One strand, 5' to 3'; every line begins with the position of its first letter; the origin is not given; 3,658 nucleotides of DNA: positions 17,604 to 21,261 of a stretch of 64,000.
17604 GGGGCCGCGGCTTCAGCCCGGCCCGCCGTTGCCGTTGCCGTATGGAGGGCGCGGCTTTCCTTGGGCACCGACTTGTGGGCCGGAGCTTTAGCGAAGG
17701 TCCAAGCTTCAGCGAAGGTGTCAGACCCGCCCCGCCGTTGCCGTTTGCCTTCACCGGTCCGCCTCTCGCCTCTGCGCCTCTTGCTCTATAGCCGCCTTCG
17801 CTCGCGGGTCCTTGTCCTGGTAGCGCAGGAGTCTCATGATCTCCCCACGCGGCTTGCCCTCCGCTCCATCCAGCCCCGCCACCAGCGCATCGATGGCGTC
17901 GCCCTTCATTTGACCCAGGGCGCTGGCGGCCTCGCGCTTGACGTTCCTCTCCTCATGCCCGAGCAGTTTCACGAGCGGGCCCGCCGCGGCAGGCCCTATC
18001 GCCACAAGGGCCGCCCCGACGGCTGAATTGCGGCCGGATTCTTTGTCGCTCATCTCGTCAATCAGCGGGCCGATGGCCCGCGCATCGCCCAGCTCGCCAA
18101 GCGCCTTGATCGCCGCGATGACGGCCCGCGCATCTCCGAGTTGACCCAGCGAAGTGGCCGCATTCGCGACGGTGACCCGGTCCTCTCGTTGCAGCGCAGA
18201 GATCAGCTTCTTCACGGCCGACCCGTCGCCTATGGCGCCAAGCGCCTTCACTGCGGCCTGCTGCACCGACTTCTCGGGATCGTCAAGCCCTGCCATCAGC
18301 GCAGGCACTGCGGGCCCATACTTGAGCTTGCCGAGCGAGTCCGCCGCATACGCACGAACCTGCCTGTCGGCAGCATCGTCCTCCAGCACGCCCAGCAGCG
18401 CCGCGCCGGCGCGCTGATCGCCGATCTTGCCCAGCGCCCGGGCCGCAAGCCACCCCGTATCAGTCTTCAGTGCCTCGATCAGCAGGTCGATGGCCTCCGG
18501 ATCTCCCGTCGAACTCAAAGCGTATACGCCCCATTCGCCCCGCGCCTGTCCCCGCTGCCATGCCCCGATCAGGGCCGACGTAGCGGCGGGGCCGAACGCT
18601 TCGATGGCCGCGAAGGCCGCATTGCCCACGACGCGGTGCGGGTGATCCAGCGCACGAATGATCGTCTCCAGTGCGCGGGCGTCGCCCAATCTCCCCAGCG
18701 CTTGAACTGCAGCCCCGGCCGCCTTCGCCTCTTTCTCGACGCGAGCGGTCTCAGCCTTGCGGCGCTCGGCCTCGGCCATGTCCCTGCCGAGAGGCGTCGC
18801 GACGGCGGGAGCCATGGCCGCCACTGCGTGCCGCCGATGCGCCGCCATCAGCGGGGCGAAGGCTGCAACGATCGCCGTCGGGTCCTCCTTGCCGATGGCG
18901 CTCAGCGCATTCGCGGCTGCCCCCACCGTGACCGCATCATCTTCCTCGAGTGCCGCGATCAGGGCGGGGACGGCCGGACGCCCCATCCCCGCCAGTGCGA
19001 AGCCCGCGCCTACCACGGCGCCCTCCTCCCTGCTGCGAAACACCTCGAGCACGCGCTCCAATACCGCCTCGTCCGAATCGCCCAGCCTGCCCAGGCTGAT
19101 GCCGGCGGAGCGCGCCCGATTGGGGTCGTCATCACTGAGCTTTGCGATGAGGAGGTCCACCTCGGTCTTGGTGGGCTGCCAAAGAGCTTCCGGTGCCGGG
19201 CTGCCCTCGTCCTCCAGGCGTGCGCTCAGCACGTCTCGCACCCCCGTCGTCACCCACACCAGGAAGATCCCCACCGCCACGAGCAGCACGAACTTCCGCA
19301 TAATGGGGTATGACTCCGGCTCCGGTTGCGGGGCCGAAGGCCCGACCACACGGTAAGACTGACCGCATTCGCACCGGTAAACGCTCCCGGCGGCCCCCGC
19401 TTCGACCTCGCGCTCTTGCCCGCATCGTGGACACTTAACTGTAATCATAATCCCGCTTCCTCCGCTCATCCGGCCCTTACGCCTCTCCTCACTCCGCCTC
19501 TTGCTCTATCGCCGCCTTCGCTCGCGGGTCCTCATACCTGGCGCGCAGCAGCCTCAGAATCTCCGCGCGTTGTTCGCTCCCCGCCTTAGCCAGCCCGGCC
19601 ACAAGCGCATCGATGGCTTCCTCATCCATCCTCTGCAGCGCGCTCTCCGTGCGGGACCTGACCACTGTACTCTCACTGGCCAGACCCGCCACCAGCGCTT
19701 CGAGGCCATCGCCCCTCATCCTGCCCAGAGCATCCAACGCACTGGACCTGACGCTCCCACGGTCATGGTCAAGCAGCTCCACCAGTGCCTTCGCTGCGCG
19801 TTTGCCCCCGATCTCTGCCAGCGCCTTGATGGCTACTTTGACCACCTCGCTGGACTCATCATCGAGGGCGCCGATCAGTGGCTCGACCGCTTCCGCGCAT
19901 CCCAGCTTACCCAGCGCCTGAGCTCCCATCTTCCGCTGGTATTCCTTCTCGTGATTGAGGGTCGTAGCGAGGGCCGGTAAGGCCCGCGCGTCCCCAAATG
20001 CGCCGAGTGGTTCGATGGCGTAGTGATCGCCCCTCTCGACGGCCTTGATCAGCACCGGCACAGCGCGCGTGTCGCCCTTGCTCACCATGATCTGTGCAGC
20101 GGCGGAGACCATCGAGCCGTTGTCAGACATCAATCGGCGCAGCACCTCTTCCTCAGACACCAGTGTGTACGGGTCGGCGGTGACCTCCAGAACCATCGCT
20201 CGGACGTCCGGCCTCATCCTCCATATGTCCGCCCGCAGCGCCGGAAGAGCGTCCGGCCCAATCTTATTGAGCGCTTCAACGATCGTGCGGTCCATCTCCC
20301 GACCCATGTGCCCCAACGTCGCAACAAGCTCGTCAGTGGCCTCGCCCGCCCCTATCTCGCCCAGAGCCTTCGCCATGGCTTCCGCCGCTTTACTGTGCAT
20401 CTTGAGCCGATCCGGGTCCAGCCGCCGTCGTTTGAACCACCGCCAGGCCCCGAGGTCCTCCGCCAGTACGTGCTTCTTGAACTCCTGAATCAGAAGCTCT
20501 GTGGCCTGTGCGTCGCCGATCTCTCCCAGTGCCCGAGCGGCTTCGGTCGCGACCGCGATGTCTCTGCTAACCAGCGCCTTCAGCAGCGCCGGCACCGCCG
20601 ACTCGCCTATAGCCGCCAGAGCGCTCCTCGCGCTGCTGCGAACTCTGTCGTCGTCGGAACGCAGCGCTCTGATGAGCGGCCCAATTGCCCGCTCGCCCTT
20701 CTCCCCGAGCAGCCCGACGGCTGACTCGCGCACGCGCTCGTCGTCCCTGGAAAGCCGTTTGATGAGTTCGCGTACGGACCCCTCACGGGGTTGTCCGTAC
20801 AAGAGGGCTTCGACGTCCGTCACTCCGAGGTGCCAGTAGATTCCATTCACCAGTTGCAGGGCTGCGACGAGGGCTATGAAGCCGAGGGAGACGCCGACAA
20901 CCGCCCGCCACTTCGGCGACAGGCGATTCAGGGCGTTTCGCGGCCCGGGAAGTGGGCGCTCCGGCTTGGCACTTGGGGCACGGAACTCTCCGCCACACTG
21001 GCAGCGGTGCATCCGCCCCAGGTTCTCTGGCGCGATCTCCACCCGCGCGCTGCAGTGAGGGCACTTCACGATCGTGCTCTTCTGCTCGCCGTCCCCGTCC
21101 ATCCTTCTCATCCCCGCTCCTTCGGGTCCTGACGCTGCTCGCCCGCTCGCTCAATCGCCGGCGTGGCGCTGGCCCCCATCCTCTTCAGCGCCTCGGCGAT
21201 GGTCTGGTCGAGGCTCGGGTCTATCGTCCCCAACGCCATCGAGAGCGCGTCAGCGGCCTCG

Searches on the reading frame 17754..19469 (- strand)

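Call 6: search_protein_families(library=pfam, proteins=[window:17754-19469:-], max_evalue=0.001)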
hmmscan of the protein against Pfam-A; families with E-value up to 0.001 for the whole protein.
window:17754-19469:- (572 aa): 5 families
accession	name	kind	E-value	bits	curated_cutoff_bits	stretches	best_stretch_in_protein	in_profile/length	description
PF13646.12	HEAT_2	-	1.2e-43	147.7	27.7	5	388-450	1-64/88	HEAT repeats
PF03130.22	HEAT_PBS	-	1.2e-34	115.2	20.9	1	252-276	3-27/27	PBS lyase HEAT-like repeat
PF02985.28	HEAT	-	3.6e-13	48.9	23.5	1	388-415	2-29/31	HEAT repeat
PF13513.12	HEAT_EZ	-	1e-08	35.9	27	0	387-413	29-55/55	HEAT-like repeat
PF00514.29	Arm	-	3.8e-08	33.6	20.6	0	498-519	16-37/41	Armadillo/beta-catenin-like repeat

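Call 8: search_protein_families(library=padloc, proteins=[window:17754-19469:-], max_evalue=0.01)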
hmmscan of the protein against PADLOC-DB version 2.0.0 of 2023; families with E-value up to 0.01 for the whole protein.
window:17754-19469:- (572 aa): 2 families
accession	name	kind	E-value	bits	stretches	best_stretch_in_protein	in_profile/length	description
PDLC02919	HEAT-ARM_XIII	-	9.9e-17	57.7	4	331-424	553-646/1972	-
PDLC02973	WGR_XIII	-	0.0076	12.7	0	378-440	120-183/973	-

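Call 9: search_protein_families(library=ncbifam, proteins=[window:17754-19469:-], max_evalue=0.01)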
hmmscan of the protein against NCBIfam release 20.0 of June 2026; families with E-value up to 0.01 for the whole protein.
window:17754-19469:- (572 aa): 8 families
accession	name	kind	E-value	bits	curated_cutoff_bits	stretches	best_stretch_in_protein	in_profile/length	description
NF058502.1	phyc_lyase_CpcE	equivalog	3e-23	82.7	330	2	403-537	59-192/260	C-phycocyanin alpha-cysteine-84 phycocyanobilin lyase subunit CpcE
NF045915.1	PhycobilmeDegNblB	equivalog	2e-21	76.5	300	3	364-450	77-163/214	phycobilisome degradation protein NblB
NF058515.1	phyc_lyase_CpcF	equivalog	2.3e-14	53.4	220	1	251-337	16-103/200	C-phycocyanin alpha-cysteine-84 phycocyanobilin lyase subunit CpcF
NF058505.1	phyc_lyase_CpeY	equivalog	2.5e-12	46.1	600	1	336-414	30-111/419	C-phycoerythrin alpha-cysteine-82 phycoerythrobilin lyase CpeY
TIGR02270.1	TIGR02270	subfamily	8.2e-07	28.4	206.8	2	105-345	57-290/410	TIGR02270 family protein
NF045662.1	DVU0298_fam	equivalog_domain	0.00027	20.6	75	0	164-198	144-178/213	DVU0298 family protein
NF006501.0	PRK08937.3-1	equivalog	0.00031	20.8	310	1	322-435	59-180/191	adenylosuccinate lyase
NF007244.0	PRK09687.1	equivalog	0.0033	16.8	275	0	343-473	150-279/285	putative lyase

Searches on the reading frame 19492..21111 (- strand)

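Call 6: search_protein_families(library=pfam, proteins=[window:19492-21111:-], max_evalue=0.001)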
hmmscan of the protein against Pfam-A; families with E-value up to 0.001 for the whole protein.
window:19492-21111:- (540 aa): 6 families
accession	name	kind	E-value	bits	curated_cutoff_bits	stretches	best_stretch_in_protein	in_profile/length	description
PF13646.12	HEAT_2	-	1.2e-41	141.4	27.7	5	379-463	2-88/88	HEAT repeats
PF03130.22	HEAT_PBS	-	4.6e-28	94.9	20.9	0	189-209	3-23/27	PBS lyase HEAT-like repeat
PF02985.28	HEAT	-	2e-16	58.9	23.5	0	410-434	3-27/31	HEAT repeat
PF00514.29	Arm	-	3.3e-15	55.9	20.6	0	167-198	8-39/41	Armadillo/beta-catenin-like repeat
PF13513.12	HEAT_EZ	-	3.8e-14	53.2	27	0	171-198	28-55/55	HEAT-like repeat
PF12717.13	Cnd1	-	0.00086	19.8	26.4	0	381-446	26-96/162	non-SMC mitotic condensation complex subunit 1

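Call 8: search_protein_families(library=padloc, proteins=[window:19492-21111:-], max_evalue=0.01)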
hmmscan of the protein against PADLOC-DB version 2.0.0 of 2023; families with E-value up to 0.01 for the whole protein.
window:19492-21111:- (540 aa): 4 families
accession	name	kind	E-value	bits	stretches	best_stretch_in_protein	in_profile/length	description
PDLC02919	HEAT-ARM_XIII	-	4.2e-20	68.8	3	111-212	1248-1351/1972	-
PDLC03925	OloA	-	9.5e-06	23.1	1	414-520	144-247/596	-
PDLC02973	WGR_XIII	-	2.3e-05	21.1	1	348-435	127-219/973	-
PDLC01150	HEAT_CxxC_PDDEXK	-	2.6e-05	21.7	1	368-449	15-99/288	HEAT_CxxC_PD-DEXK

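Call 9: search_protein_families(library=ncbifam, proteins=[window:19492-21111:-], max_evalue=0.01)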
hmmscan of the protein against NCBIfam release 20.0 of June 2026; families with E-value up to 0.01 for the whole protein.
window:19492-21111:- (540 aa): 9 families
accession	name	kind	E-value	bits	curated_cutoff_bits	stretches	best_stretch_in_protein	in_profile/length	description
NF058502.1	phyc_lyase_CpcE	equivalog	3.8e-20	72.5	330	2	117-281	8-171/260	C-phycocyanin alpha-cysteine-84 phycocyanobilin lyase subunit CpcE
NF045915.1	PhycobilmeDegNblB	equivalog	1.6e-19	70.3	300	3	346-427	127-212/214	phycobilisome degradation protein NblB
NF058515.1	phyc_lyase_CpcF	equivalog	8.1e-15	54.9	220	2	134-211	23-100/200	C-phycocyanin alpha-cysteine-84 phycocyanobilin lyase subunit CpcF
NF058505.1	phyc_lyase_CpeY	equivalog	9.4e-12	44.2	600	1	364-485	71-195/419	C-phycoerythrin alpha-cysteine-82 phycoerythrobilin lyase CpeY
NF010374.0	PRK13800.1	equivalog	2.1e-06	26.3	1196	1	250-492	646-895/898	fumarate reductase/succinate dehydrogenase flavoprotein subunit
NF045662.1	DVU0298_fam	equivalog_domain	9.5e-06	25.3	75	0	438-490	145-197/213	DVU0298 family protein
NF007244.0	PRK09687.1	equivalog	5.7e-05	22.5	275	0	345-386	221-264/285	putative lyase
NF042951.1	epi-cubol_syn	equivalog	0.0031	16.7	500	0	432-507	209-272/292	4-epi-cubebol synthase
NF047472.1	LA_3696_Nterm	subfamily_domain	0.0035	17.2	32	0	497-527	15-45/51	LA_3696 family protein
